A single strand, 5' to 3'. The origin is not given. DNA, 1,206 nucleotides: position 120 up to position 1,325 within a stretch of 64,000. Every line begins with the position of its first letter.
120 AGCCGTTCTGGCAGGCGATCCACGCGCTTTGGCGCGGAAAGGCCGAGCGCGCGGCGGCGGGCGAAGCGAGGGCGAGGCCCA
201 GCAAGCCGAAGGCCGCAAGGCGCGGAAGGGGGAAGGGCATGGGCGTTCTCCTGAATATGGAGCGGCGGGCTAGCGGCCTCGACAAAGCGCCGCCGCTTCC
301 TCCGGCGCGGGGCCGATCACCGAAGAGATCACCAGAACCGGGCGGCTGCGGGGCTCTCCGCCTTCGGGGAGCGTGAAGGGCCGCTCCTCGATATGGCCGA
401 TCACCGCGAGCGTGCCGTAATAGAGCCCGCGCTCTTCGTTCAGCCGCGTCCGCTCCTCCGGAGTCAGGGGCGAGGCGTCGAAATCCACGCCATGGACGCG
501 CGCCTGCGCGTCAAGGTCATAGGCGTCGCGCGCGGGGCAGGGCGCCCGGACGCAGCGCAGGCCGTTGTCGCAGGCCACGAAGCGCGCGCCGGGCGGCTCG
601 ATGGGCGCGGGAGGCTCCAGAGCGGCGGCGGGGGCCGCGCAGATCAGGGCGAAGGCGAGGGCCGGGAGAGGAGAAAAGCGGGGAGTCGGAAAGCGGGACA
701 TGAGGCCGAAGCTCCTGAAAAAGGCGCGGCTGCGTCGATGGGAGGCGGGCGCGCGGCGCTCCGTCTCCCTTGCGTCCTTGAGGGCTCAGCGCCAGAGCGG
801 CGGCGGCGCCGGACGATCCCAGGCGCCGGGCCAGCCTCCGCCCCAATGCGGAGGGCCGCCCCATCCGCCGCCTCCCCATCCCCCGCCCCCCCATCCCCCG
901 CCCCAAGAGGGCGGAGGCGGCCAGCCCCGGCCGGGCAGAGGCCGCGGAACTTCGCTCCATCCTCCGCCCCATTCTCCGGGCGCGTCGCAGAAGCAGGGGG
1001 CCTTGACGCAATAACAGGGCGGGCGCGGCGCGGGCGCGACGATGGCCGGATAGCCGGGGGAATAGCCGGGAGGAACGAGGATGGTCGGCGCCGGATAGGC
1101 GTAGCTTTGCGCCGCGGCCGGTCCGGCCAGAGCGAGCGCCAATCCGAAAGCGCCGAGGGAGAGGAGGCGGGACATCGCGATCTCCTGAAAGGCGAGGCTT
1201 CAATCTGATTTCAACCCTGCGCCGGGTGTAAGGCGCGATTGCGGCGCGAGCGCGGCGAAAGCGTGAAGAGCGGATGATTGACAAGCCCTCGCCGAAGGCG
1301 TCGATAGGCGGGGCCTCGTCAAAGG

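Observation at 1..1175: Three tandem secreted small proteins sharing a C-V-[RK]-A-P-C core, one with GGGW repeats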

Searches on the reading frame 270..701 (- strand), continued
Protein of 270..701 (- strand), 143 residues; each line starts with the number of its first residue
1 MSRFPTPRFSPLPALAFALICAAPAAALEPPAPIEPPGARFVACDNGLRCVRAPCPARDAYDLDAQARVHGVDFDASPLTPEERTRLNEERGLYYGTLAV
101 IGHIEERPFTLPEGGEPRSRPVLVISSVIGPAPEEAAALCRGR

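Call 46: find_encoding_contigs(protein=P0026, flank=8000, max_places=2)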
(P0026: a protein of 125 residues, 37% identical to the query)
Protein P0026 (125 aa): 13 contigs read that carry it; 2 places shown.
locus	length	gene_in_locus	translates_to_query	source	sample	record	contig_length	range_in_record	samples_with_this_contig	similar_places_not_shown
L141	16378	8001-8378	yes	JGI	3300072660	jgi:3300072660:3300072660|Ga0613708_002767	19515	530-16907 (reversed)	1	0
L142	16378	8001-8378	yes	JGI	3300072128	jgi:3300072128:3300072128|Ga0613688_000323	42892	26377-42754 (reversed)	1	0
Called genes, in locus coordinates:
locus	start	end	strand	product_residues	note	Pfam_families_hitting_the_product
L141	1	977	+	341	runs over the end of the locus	PF17038:CBP_BcsN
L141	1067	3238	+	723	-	PF13506:Glyco_transf_21, PF00535:Glycos_transf_2, PF13641:Glyco_tranf_2_3, PF13632:Glyco_trans_2_3, PF03552:Cellulose_synt, PF07238:PilZ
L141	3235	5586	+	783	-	PF03170:CBM_BcsB_1st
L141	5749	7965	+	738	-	-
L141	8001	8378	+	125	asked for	-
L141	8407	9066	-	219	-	PF02798:GST_N, PF13417:GST_N_3, PF13409:GST_N_2 (weak), PF00043:GST_C (weak), PF13410:GST_C_2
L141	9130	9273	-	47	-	-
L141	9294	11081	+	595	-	PF08019:EptA_B_N, PF00884:Sulfatase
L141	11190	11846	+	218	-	PF00072:Response_reg, PF00486:Trans_reg_C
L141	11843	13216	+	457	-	PF08521:2CSK_N (weak), PF26769:HAMP_PhoQ (weak), PF00512:HisKA, PF02518:HATPase_c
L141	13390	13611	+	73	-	-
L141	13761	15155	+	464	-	PF00072:Response_reg, PF00158:Sigma54_activat, PF14532:Sigma54_activ_2, PF01078:Mg_chelatase (faint), PF07728:AAA_5, PF25601:AAA_lid_14, PF02954:HTH_8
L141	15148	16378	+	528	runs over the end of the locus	PF17201:Cache_3-Cache_2, PF17202:sCache_3_3, PF00672:HAMP (weak), PF00512:HisKA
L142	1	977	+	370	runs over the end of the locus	?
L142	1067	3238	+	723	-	PF13506:Glyco_transf_21, PF00535:Glycos_transf_2, PF13641:Glyco_tranf_2_3, PF13632:Glyco_trans_2_3, PF03552:Cellulose_synt, PF07238:PilZ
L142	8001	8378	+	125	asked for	-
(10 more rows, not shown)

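Call 49: search_solved_structures(query=A2, max_evalue=10)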
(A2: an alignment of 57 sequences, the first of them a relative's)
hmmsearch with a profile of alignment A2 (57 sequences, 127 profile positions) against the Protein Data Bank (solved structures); distinct sequences matched with E-value up to 10: 0.

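Call 52: find_related_loci(query=A2, collection=metagenome_contigs, flank=10000)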
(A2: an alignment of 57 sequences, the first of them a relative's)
Query A2 (143 aa) in metagenome_contigs; peptide patterns used: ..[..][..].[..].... (x = any residue, [..] = any of these).
138 stretches matched a pattern; 76 encode a relative of the query (tblastn E <= 1e-3); 75 distinct loci.
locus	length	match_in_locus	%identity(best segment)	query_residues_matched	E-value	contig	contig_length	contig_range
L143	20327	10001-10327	41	31-141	6e-21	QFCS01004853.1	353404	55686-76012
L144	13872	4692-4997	41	39-142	6e-21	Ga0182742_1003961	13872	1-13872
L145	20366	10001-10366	37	8-141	1e-20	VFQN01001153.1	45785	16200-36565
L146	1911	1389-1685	42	41-141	2e-19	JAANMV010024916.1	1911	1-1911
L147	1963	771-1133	35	16-142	3e-18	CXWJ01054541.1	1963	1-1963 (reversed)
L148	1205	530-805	44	41-143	3e-18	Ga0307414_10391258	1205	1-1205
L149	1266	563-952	33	8-140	6e-18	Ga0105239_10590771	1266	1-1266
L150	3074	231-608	33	12-140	1e-17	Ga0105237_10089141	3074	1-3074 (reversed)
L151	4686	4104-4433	35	20-132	2e-17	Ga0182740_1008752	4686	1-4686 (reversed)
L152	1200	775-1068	42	40-140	3e-17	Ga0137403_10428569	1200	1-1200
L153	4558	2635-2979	38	8-134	1e-16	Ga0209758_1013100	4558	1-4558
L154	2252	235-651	31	6-143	9e-17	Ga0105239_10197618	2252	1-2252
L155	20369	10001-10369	37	7-140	1e-16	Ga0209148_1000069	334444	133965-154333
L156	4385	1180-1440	37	41-129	1e-16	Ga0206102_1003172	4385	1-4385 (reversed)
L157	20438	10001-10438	36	2-143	2e-16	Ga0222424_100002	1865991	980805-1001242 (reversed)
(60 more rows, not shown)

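Call 72: fold_search(model_id=the predicted structure, library=pdb)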
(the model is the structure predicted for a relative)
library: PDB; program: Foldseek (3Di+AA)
matches with E <= 10: 497; with E <= 0.001: 0
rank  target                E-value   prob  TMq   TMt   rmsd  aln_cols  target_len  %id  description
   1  5yyu_C                3.1e-02  0.69  0.32  0.41   8.0       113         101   15  Crystal structure of Staphylococcus aureus single-stranded DNA-binding protein SsbB (released 2018-08-15)
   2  1ue6_C                3.5e-02  0.75  0.32  0.39   7.8       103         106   19  Crystal structure of the single-stranded dna-binding protein from mycobacterium tuberculosis (released 2004-02-10)
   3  7f5z_B                6.5e-02  0.87  0.21  0.25   3.3        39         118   28  Crystal structure of the single-stranded dna-binding protein from Mycobacterium tuberculosis- Form III (released 2022-05-11)
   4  3udg_B                6.5e-02  0.63  0.32  0.23   7.8       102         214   17  Structure of Deinococcus radiodurans SSB bound to ssDNA (released 2012-05-16)
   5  3udg_A                6.9e-02  0.51  0.30  0.22   8.1       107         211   17  Structure of Deinococcus radiodurans SSB bound to ssDNA (released 2012-05-16)
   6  1x3e_B                1.2e-01  0.54  0.34  0.39  10.3       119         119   17  Crystal structure of the single-stranded DNA-binding protein from Mycobacterium smegmatis (released 2005-08-15)
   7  8gw5_B                1.4e-01  0.57  0.34  0.45   8.5       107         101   13  Crystal structure of SaSsbA complexed with glycerol (released 2023-09-20)
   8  9dei_F                1.6e-01  0.51  0.27  0.29   8.6        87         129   16  Trypanosoma brucei mitochondrial RNA-editing catalytic complex 1, U-deletion (RECC1) (released 2026-01-21)
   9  7d8j_A                1.6e-01  0.38  0.32  0.39   8.3       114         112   15  S. aureus SsbB with 5-FU (released 2020-12-23)
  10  5yyu_B                1.7e-01  0.35  0.30  0.39   9.1       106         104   13  Crystal structure of Staphylococcus aureus single-stranded DNA-binding protein SsbB (released 2018-08-15)
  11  7f5z_A                2.0e-01  0.77  0.22  0.26   3.0        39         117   28  Crystal structure of the single-stranded dna-binding protein from Mycobacterium tuberculosis- Form III (released 2022-05-11)
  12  9dei_N                2.0e-01  0.41  0.26  0.26   8.8        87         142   16  Trypanosoma brucei mitochondrial RNA-editing catalytic complex 1, U-deletion (RECC1) (released 2026-01-21)
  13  3pgz_B                2.4e-01  0.18  0.26  0.30  10.4       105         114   12  Crystal structure of a single strand binding protein (SSB) from bartonella henselae (released 2010-12-22)
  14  3stb_C                2.5e-01  0.38  0.26  0.32   8.8        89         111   17  A complex of two editosome proteins and two nanobodies (released 2011-11-02)
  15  3ull_A                2.7e-01  0.21  0.28  0.35   8.8       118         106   13  HUMAN MITOCHONDRIAL SINGLE-STRANDED DNA BINDING PROTEIN (released 1997-10-15)
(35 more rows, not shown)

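Call 74: search_protein_families(library=pfam, alignment_id=A2, max_evalue=0.01)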
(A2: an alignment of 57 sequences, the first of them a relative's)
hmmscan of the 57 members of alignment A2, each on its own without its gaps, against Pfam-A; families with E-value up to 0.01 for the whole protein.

A. member 1, P0001 (143 aa): 1 family
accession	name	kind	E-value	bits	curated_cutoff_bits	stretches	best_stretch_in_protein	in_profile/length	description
PF20533.3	DUF6748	-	0.00092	19.4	27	1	36-86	102-154/196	Domain of unknown function (DUF6748)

B. families by the number of members that match (of 57 scanned): 2 families
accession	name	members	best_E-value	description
PF20533.3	DUF6748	53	1.3e-09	Domain of unknown function (DUF6748)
PF03427.18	CBM_19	6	0.00057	Carbohydrate binding domain (family 19)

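Call 75: search_protein_families(library=pfam, proteins=[P0012, P0093, P0113, L016:7536-7919:+, L007:7366-7764:+, L007:6985-7266:+, L010:7450-7782:+, L010:7005-7268:+, L001:6157-6444:-], max_evalue=1)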
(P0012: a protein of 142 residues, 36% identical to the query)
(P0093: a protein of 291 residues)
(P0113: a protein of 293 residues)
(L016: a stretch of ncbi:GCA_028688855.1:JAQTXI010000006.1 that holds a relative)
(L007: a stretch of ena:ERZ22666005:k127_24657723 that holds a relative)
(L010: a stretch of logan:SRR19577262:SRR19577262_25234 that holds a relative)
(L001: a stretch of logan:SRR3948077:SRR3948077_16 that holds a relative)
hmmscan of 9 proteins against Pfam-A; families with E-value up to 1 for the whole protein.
P0012 (142 aa): 1 family
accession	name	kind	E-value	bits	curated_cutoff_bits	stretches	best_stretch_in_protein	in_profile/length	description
PF20533.3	DUF6748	-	1.1e-06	28.9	27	1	26-90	99-163/196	Domain of unknown function (DUF6748)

P0093 (291 aa): 3 families
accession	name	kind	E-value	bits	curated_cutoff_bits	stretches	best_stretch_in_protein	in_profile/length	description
PF20533.3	DUF6748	-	1.5e-21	77.4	27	3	205-286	103-185/196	Domain of unknown function (DUF6748)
PF11393.14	T4BSS_DotI_IcmL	-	0.23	11.3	27.7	1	47-80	19-52/180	Type-IV b secretion system, inner-membrane complex component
PF11094.13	UL11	-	0.25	11.7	21.4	1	56-68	17-29/39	Membrane-associated tegument protein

P0113 (293 aa): 2 families
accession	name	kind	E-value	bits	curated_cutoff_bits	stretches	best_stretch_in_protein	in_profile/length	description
PF20533.3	DUF6748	-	8.4e-15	55.4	27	3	121-185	110-176/196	Domain of unknown function (DUF6748)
PF15500.11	Ntox1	-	0.26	12.1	25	0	126-138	27-39/96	Putative RNase-like toxin, toxin_1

L016:7536-7919:+ (128 aa): 0 families

L007:7366-7764:+ (133 aa): 0 families

L007:6985-7266:+ (94 aa): 0 families

L010:7450-7782:+ (111 aa): 0 families

L010:7005-7268:+ (88 aa): 1 family
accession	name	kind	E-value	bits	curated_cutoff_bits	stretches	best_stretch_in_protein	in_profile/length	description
PF08194.17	DIM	-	0.36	11.5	20.8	1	3-22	2-23/36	DIM protein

L001:6157-6444:- (95 aa): 0 families

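Call 76: search_protein_families(library=pfam, proteins=[P0007, P0008, P0014, P0015, P0016, P0019, P0020, P0021, P0022, P0024], max_evalue=0.1)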
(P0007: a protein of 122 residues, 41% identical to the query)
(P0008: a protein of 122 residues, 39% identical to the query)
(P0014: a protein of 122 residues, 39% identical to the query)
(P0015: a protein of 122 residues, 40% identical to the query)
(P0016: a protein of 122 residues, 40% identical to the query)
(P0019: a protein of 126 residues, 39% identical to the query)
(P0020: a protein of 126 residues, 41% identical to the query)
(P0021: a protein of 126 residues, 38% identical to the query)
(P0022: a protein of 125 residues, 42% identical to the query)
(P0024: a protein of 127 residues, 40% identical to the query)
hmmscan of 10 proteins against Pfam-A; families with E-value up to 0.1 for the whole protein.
P0007 (122 aa): 1 family
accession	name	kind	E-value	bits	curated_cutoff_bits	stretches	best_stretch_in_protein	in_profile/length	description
PF20533.3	DUF6748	-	0.00042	20.5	27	1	16-84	101-170/196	Domain of unknown function (DUF6748)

P0008 (122 aa): 1 family
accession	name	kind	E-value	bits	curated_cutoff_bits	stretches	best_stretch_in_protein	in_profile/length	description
PF20533.3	DUF6748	-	1.7e-05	25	27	1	15-87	100-173/196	Domain of unknown function (DUF6748)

P0014 (122 aa): 1 family
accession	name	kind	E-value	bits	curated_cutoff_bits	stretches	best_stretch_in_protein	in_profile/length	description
PF20533.3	DUF6748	-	2.4e-05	24.6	27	1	15-85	100-171/196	Domain of unknown function (DUF6748)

P0015 (122 aa): 1 family
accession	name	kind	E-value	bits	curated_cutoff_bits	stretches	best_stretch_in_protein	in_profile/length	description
PF20533.3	DUF6748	-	5.5e-05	23.4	27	1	15-81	100-165/196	Domain of unknown function (DUF6748)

P0016 (122 aa): 2 families
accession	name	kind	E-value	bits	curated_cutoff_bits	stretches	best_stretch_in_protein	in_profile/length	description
PF20533.3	DUF6748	-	0.00018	21.7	27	1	16-58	101-143/196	Domain of unknown function (DUF6748)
PF03427.18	CBM_19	-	0.062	13.7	20.1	1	17-40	32-54/61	Carbohydrate binding domain (family 19)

P0019 (126 aa): 2 families
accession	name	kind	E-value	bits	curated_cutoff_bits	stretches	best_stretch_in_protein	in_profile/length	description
PF20533.3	DUF6748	-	7.1e-05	23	27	1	21-82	102-162/196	Domain of unknown function (DUF6748)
PF03427.18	CBM_19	-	0.013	15.9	20.1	1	22-45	33-55/61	Carbohydrate binding domain (family 19)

P0020 (126 aa): 2 families
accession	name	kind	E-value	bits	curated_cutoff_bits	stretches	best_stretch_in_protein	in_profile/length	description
PF20533.3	DUF6748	-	0.00033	20.9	27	1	17-84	98-164/196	Domain of unknown function (DUF6748)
PF03427.18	CBM_19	-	0.0036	17.7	20.1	1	21-45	32-55/61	Carbohydrate binding domain (family 19)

P0021 (126 aa): 2 families
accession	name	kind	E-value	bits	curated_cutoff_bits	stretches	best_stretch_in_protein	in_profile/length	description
PF20533.3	DUF6748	-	0.00013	22.2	27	1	21-70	102-151/196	Domain of unknown function (DUF6748)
PF03427.18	CBM_19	-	0.012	16.1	20.1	1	22-45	33-55/61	Carbohydrate binding domain (family 19)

P0022 (125 aa): 2 families
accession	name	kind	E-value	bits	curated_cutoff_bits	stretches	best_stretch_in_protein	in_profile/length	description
PF20533.3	DUF6748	-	0.00031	20.9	27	1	24-49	106-131/196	Domain of unknown function (DUF6748)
PF03427.18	CBM_19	-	0.0058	17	20.1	1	20-43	32-54/61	Carbohydrate binding domain (family 19)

P0024 (127 aa): 2 families
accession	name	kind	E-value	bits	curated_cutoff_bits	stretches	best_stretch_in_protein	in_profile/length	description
PF03427.18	CBM_19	-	0.00057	20.3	20.1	1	22-46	32-55/61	Carbohydrate binding domain (family 19)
PF20533.3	DUF6748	-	0.00075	19.7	27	1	23-54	102-134/196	Domain of unknown function (DUF6748)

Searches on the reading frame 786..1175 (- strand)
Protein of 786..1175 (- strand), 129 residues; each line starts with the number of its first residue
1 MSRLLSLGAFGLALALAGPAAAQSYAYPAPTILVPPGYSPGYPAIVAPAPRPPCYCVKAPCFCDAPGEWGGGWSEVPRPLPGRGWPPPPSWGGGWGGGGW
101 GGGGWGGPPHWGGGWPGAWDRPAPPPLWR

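Call 4: search_protein_families(library=pfam, proteins=[window:786-1175:-], max_evalue=10)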
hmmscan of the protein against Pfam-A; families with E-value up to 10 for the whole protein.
window:786-1175:- (129 aa): 0 families

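Call 5: search_protein_families(library=ncbifam, proteins=[window:786-1175:-], max_evalue=10)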
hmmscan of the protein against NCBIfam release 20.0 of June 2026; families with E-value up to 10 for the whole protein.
window:786-1175:- (129 aa): 0 families

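Call 9: find_homologous_proteins(query=window:786-1175:-, max_evalue=0.001)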
Query window:786-1175:- (129 aa): 2 proteins with E <= 0.001 among 395 candidates.
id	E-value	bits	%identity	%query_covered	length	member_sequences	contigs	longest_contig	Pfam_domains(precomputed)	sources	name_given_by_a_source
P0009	9.4e-78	278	100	100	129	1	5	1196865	-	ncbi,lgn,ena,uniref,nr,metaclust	ncbi:hypothetical protein [Neomegalonema perideroedes]|uniref:hypothetical protein n=1 Tax=Neomegalo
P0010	7.0e-32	129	60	100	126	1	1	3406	-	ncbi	-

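Call 11: find_encoding_contigs(protein=P0010, flank=10000, max_places=4)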
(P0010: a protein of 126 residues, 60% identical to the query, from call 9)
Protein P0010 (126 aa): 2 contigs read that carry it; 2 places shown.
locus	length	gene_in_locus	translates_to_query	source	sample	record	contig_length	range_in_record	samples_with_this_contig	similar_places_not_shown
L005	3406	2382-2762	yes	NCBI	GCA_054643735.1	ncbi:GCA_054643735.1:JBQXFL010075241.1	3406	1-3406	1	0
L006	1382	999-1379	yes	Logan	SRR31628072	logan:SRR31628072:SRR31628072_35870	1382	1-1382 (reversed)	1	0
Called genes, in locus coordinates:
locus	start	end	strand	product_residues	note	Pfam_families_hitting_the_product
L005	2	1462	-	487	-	?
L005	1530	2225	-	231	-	PF02798:GST_N, PF13417:GST_N_3, PF13409:GST_N_2, PF13410:GST_C_2 (weak)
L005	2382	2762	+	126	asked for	-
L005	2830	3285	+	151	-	-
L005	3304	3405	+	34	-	?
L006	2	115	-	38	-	?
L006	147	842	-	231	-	PF02798:GST_N, PF13417:GST_N_3, PF13409:GST_N_2, PF00043:GST_C (weak), PF13410:GST_C_2 (weak)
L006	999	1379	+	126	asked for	-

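Call 50: search_solved_structures(query=window:786-1175:-, max_evalue=10)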
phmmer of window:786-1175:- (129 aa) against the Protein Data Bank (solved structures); distinct sequences matched with E-value up to 10: 11.
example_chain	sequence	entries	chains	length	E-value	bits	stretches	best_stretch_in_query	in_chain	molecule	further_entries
9sat_R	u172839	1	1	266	0.032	17.4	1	70-108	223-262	Spike protein S1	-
8bg5_A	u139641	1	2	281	0.18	14.9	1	55-108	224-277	pT1631 single-chain Fv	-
3u6r_L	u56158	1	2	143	0.72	12.9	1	82-108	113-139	Antibody 1:7 (Light chain)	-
5me3_A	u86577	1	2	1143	2.9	10.9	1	74-108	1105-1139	Sister chromatid cohesion protein 2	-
29tj_B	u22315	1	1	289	3.2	10.8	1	66-108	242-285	scFv no.18 antibody chain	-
9q0n_A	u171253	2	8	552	3.4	10.7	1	67-108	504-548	Amidophosphoribosyltransferase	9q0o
9q0m_A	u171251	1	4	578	5.4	10.1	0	67-110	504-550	Amidophosphoribosyltransferase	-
6yrb_A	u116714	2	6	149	7.4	9.6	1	66-108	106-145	Envelope polyprotein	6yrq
5vo5_A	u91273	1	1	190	7.6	9.6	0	77-102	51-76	Coiled-coil and C2 domain-containing protein 1-like,GH13992p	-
9fjk_A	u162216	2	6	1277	8.4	9.4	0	76-108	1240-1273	Spike glycoprotein,Fibritin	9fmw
7s6i_A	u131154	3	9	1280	8.5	9.4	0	76-108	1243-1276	Spike glycoprotein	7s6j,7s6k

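Call 68: predict_structure(alignment_id=A4)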
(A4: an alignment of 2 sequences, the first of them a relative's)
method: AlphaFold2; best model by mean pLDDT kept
length: 129 residues; sequences in the alignment: 2
mean_pLDDT: 45.9   pTM: 0.15
mean pLDDT of the five models: 45.9, 43.5, 43.2, 38.8, 37.3
residues with pLDDT >= 90: 0; 70-90: 0; 50-70: 31; < 50: 98
segments of 3 or more residues with pLDDT < 50: 16-50, 56-60, 65-86, 91-121
pLDDT, mean of each block of 10 residues (from residue 1): 53 49 45 42 41 50 49 42 46 38 42 44 59
secondary structure, 60 per line:
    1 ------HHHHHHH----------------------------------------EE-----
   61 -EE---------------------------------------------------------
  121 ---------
elements in order: H7-13
